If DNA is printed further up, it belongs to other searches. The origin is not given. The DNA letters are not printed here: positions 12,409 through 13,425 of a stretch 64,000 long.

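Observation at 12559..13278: Bacterial Cdc123/D123 ATP-grasp homolog at the end of a gltX-def-membrane protein cluster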

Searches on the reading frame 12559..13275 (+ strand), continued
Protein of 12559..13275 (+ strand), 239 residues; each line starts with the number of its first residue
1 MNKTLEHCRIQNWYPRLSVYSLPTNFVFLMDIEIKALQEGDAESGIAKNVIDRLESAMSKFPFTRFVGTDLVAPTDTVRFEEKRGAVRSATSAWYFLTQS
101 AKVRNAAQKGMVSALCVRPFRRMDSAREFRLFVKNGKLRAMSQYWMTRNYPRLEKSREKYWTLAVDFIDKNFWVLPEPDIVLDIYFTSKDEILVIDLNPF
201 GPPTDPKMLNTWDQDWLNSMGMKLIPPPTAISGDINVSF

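Call 23: fold_search(model_id=the predicted structure, library=pdb)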
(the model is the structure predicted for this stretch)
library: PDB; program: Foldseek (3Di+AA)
matches with E <= 10: 823; with E <= 0.001: 210
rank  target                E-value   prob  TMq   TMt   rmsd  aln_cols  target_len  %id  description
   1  4zgp_A                1.3e-16  1.00  0.79  0.76   3.8       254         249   24  Structure of Cdc123 from Schizosaccharomyces pombe (released 2015-10-14)
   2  4zgo_A                2.0e-16  1.00  0.80  0.76   3.6       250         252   23  Structure of C-terminally truncated Cdc123 from Schizosaccharomyces pombe (released 2015-09-30)
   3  4zgq_A                2.8e-16  1.00  0.81  0.72   3.9       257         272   20  Structure of Cdc123 bound to eIF2-gammaDIII domain (released 2015-10-14)
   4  8phv_A                4.9e-16  1.00  0.81  0.65   5.3       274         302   20  Structure of Human selenomethionylated Cdc123 bound to domain 3 of eIF2 gamma (released 2023-08-16)
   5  8phd_C                5.2e-16  1.00  0.77  0.61   4.9       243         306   20  Structure of Human Cdc123 bound to domain 3 of eIF2 gamma and ATP (released 2023-08-16)
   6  4zgp_B                5.2e-16  1.00  0.78  0.76   3.8       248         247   22  Structure of Cdc123 from Schizosaccharomyces pombe (released 2015-10-14)
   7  8phd_A                6.2e-16  1.00  0.78  0.63   3.0       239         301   21  Structure of Human Cdc123 bound to domain 3 of eIF2 gamma and ATP (released 2023-08-16)
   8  4zgo_B                8.0e-16  1.00  0.79  0.76   3.7       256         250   23  Structure of C-terminally truncated Cdc123 from Schizosaccharomyces pombe (released 2015-09-30)
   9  8phv_C                1.8e-15  1.00  0.81  0.63   6.2       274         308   19  Structure of Human selenomethionylated Cdc123 bound to domain 3 of eIF2 gamma (released 2023-08-16)
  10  4zgn_A                4.1e-15  1.00  0.81  0.70   3.5       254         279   22  Structure Cdc123 complexed with the C-terminal domain of eIF2gamma (released 2015-09-30)
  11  5i47_A                2.6e-06  1.00  0.43  0.40   6.6       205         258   13  Crystal structure of RimK domain protein ATP-grasp from Sphaerobacter thermophilus DSM 20745 (released 2016-03-16)
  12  3q1k_B                5.1e-06  1.00  0.47  0.34   5.9       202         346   11  The Crystal Structure of the D-alanyl-alanine Synthetase A from Salmonella enterica Typhimurium Complexed with ADP (released 2011-01-12)
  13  3i12_B                5.8e-06  1.00  0.48  0.35   6.3       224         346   12  The crystal structure of the D-alanyl-alanine synthetase A from Salmonella enterica subsp. enterica serovar Typhimuriu (released 2009-08-18)
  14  1uc9_A                6.5e-06  1.00  0.45  0.43   6.0       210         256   11  Crystal structure of a lysine biosynthesis enzyme, Lysx, from thermus thermophilus HB8 (released 2003-09-23)
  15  1uc9_B                1.3e-05  1.00  0.44  0.42   6.3       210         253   11  Crystal structure of a lysine biosynthesis enzyme, Lysx, from thermus thermophilus HB8 (released 2003-09-23)
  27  5i47_B                2.0e-05  1.00  0.43  0.40   6.0       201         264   13  Crystal structure of RimK domain protein ATP-grasp from Sphaerobacter thermophilus DSM 20745 (released 2016-03-16)
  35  3q1k_C                2.5e-05  1.00  0.42  0.31   6.9       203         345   10  The Crystal Structure of the D-alanyl-alanine Synthetase A from Salmonella enterica Typhimurium Complexed with ADP (released 2011-01-12)
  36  3q1k_A                2.5e-05  1.00  0.42  0.30   6.8       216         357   12  The Crystal Structure of the D-alanyl-alanine Synthetase A from Salmonella enterica Typhimurium Complexed with ADP (released 2011-01-12)
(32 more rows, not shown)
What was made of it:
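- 12559..13278 (+): Cdc123/D123-type ATP-grasp protein, 239 aa, of the lysine-less bacterial subfamily. Foldseek top ten hits are all Cdc123, TMq 0.77-0.81 (call 23).
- On Pfam D123 / Cdc123 family (PF07065; R2K.1): Other ATP-grasp folds reach at most 0.48 (call 23).
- Closest known: Eukaryotic Cdc123. Same: Same two-domain ATP-grasp fold (TMq 0.77-0.81, call 23).
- Closest known: RimK / LysX / Ddl-type ATP-grasp peptide ligases. Same: These are the next-best structural matches (5i47, 1uc9, 3q1k; E about 1e-5 to 1e-6, call 23).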

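Call 33: search_protein_representatives(alignment_id=A1)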
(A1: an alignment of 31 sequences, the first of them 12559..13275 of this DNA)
Query: 31 sequences, 239 profile positions. Proteins with E-value up to 0.001 (for the whole library): 2049; up to 1e-10: 355; up to 1e-30: 26. The best 150 are listed.
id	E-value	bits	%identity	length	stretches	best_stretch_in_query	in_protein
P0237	2.7e-103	360.7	-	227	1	13-239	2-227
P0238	6.5e-92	323.5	-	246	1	3-239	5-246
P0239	5.9e-88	310.5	-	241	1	5-239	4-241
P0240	3.8e-84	298.0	-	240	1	4-239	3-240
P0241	7.9e-84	297.0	-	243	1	7-239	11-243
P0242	6.6e-74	264.5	-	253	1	10-239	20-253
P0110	3.1e-73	262.3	-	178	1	1-172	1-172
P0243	1.2e-71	257.1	-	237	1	9-239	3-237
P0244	9.7e-71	254.1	-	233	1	8-239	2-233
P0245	1.8e-69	250.0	-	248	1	6-239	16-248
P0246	1.4e-68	247.1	-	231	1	9-239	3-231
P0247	1.6e-65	237.1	-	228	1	7-239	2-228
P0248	4.0e-63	229.2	-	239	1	8-238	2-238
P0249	5.2e-60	219.0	-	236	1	8-239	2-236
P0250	6.7e-59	215.4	-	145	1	96-239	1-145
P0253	7.0e-44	166.2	-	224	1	8-238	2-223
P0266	9.0e-24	100.4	-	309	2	87-215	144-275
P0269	6.0e-22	94.4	-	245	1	22-217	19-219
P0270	6.7e-22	94.2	-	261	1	5-227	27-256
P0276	3.4e-20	88.7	-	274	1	5-214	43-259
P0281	1.0e-18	83.8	-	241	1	6-215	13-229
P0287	5.2e-18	81.5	-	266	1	7-226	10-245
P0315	5.6e-16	74.9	-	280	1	9-213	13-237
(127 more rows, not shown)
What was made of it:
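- The subfamily is separated from all other D123 proteins by a score gap: at least 166 bits against at most 100 bits (call 33).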

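Call 40: find_related_loci(query=P0253, collection=metagenome_contigs, flank=5000)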
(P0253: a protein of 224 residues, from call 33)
Query P0253 (224 aa) in metagenome_contigs; peptide patterns used: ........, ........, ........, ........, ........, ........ (x = any residue, [..] = any of these).
329 stretches matched a pattern, but none encodes a relative of the query by tblastn (E <= 1e-3).
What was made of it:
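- Tried and rejected: Metagenome scans: the scan with P0253 found nothing (call 40).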

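Call 59: search_protein_families(library=pfam, proteins=[L013:6737-7300:+, L013:7275-8354:+, L061:6684-7574:+, L061:7577-8086:+, L061:8105-9928:+, L025:6707-8146:-], max_evalue=0.001)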
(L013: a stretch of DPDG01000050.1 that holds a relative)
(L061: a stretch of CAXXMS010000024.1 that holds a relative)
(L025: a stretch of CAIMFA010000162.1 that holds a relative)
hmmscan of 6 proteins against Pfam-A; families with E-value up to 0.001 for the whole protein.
L013:6737-7300:+ (188 aa): 2 families
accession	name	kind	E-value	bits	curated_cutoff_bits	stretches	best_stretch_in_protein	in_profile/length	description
PF02151.25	UVR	-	1.5e-05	25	21.5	1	145-179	2-36/36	UvrB/uvrC motif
PF24734.1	DUF7685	-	0.00028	21.1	27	1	3-32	2-31/43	Domain of unknown function (DUF7685)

L013:7275-8354:+ (360 aa): 1 family
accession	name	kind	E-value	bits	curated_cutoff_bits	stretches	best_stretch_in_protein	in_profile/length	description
PF00217.24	ATP-gua_Ptrans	-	7.3e-68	228.4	22.4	1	65-263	6-203/203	ATP:guanido phosphotransferase, C-terminal catalytic domain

L061:6684-7574:+ (297 aa): 1 family
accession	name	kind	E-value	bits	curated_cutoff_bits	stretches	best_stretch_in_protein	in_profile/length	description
PF04085.20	MreC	-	5.3e-25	88.3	28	1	131-294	1-146/147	Rod shape-determining protein MreC, barrel core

L061:7577-8086:+ (170 aa): 0 families

L061:8105-9928:+ (608 aa): 2 families
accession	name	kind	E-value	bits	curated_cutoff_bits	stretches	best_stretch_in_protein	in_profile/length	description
PF00905.27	Transpeptidase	-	2.8e-63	214.4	22.1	1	276-599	1-297/299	Penicillin binding protein transpeptidase domain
PF03717.20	PBP_dimer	-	5.6e-26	92.5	24.4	1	54-239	2-175/180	Penicillin-binding Protein dimerisation domain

L025:6707-8146:- (479 aa): 0 families

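Call 60: search_protein_families(library=padloc, proteins=[window:12559-13275:+], max_evalue=0.01)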
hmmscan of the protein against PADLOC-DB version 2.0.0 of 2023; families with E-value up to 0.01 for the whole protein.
window:12559-13275:+ (239 aa): 0 families

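Call 61: search_dna_similar(query=window:12559-13275:+, collection=phages, mode=protein, max_evalue=0.001, max_rows=10)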
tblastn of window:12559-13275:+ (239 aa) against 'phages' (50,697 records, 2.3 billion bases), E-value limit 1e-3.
No match.
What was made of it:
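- On Bacterial conflict-type CDC123 (T6SS polymorphic-toxin loci or effectors): There is no phage match (call 61).
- No PADLOC model matches D123 or its cluster neighbours (call 60), and there is no phage hit (call 61).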

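Call 62: list_cluster_members(proteins=[window:12559-13275:+, P0253, P0269, P0270, P0281, P0287, P0266, P0249, P0247])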
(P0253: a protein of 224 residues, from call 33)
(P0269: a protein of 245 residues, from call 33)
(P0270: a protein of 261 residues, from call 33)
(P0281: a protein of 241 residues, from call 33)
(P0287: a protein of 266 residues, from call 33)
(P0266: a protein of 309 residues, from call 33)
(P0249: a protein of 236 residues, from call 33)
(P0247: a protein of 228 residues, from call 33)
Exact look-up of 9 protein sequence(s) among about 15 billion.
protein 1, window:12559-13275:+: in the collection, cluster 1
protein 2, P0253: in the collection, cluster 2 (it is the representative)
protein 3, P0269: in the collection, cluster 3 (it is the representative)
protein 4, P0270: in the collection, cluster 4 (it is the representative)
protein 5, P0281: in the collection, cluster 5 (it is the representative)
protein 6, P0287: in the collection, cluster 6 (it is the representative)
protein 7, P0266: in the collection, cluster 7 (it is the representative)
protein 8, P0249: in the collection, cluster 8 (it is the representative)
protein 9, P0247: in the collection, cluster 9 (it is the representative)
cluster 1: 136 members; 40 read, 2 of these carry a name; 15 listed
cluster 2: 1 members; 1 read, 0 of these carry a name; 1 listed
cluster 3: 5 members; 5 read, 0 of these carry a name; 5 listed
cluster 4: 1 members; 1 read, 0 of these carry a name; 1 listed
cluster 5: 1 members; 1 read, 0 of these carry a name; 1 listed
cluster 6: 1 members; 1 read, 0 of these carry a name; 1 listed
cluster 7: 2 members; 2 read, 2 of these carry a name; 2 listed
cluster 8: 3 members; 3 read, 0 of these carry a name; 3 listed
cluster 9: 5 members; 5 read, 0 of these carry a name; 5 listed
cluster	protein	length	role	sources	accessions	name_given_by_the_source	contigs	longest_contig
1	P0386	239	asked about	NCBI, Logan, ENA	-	-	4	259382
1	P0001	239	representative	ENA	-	-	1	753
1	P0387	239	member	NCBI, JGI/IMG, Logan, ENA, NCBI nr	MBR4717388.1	MAG: hypothetical protein IKP09_04945 [Lentisphaeria bacterium] | hypothetical protein | hypothetical protein [Lentisphaeria bacterium]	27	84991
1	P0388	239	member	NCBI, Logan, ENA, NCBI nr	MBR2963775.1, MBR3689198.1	MAG: hypothetical protein IKC53_06180 [Lentisphaeria bacterium] | hypothetical protein [Lentisphaeria bacterium]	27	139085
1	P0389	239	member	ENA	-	-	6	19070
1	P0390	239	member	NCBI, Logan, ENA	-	-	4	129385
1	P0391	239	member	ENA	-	-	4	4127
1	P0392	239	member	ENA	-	-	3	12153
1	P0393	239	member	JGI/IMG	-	-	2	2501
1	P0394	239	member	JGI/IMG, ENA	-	-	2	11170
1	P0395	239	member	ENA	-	-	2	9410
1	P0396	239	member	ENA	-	-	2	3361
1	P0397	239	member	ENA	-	-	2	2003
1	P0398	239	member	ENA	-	-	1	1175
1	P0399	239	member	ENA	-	-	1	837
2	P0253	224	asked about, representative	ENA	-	-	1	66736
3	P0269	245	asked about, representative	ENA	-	-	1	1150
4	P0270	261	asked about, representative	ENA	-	-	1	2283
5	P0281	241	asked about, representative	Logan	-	-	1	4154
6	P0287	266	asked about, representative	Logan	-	-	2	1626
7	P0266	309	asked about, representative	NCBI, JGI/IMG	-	hypothetical protein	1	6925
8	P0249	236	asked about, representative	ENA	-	-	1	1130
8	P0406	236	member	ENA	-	-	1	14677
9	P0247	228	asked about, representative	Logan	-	-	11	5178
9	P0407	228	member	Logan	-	-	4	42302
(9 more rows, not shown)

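Call 64: find_encoding_contigs(protein=P0253, flank=6000, max_places=2)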
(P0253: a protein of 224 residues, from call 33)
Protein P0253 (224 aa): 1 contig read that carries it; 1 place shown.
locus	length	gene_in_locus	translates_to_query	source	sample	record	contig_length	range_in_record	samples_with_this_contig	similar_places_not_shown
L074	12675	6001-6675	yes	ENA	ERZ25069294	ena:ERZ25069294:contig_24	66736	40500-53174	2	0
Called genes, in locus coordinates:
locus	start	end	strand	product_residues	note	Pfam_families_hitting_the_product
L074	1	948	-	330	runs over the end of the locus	PF00579:tRNA-synt_1b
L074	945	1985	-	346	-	PF04055:Radical_SAM, PF19288:CofH_C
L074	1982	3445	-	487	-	-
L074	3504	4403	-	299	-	PF01218:Coprogen_oxidas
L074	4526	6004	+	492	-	PF02881:SRP54_N, PF00448:SRP54, PF01656:CbiA (weak), PF02978:SRP_SPB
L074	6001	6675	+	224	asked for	PF07065:D123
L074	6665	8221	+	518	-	PF02163:Peptidase_M50, PF13180:PDZ_2, PF17820:PDZ_6 (weak), PF13180:PDZ_2 (weak), PF00595:PDZ (weak), PF17820:PDZ_6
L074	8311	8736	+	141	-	PF00353:HemolysinCabind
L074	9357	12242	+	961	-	PF17803:Cadherin_4, PF17892:Cadherin_5, PF17963:Big_9, PF00353:HemolysinCabind (weak), PF08548:Peptidase_M10_C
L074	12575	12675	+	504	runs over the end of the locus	PF00464:SHMT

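Call 66: find_encoding_contigs(protein=P0407, flank=6000, max_places=2)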
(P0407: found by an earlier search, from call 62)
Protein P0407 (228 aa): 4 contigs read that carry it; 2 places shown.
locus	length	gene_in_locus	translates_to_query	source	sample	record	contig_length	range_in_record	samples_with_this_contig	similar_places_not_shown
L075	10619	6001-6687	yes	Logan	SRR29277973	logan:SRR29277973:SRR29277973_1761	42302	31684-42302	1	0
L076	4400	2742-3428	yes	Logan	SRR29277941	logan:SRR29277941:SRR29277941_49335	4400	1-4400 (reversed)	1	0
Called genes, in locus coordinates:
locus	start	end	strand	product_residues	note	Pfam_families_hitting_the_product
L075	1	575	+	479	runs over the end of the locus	-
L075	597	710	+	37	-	-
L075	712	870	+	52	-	-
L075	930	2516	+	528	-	PF01841:Transglut_core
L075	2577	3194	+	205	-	PF00160:Pro_isomerase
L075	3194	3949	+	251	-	PF13180:PDZ_2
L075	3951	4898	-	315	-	PF13102:Phage_int_SAM_5 (faint), PF13495:Phage_int_SAM_4, PF02899:Phage_int_SAM_1, PF00589:Phage_integrase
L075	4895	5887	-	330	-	PF12802:MarR_2 (faint), PF01022:HTH_5, PF12840:HTH_20, PF13489:Methyltransf_23 (weak), PF13847:Methyltransf_31, PF08241:Methyltransf_11, PF08242:Methyltransf_12 (weak), PF13649:Methyltransf_25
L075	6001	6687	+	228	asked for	PF07065:D123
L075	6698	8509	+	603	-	PF00501:AMP-binding, PF23562:AMP-binding_C_3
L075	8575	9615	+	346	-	PF00793:DAHP_synth_1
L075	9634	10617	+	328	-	?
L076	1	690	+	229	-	?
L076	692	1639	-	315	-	PF13102:Phage_int_SAM_5 (faint), PF13495:Phage_int_SAM_4, PF02899:Phage_int_SAM_1, PF00589:Phage_integrase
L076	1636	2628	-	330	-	PF12802:MarR_2 (faint), PF01022:HTH_5, PF12840:HTH_20, PF13489:Methyltransf_23 (weak), PF13847:Methyltransf_31, PF08241:Methyltransf_11, PF08242:Methyltransf_12 (weak), PF13649:Methyltransf_25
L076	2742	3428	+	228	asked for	PF07065:D123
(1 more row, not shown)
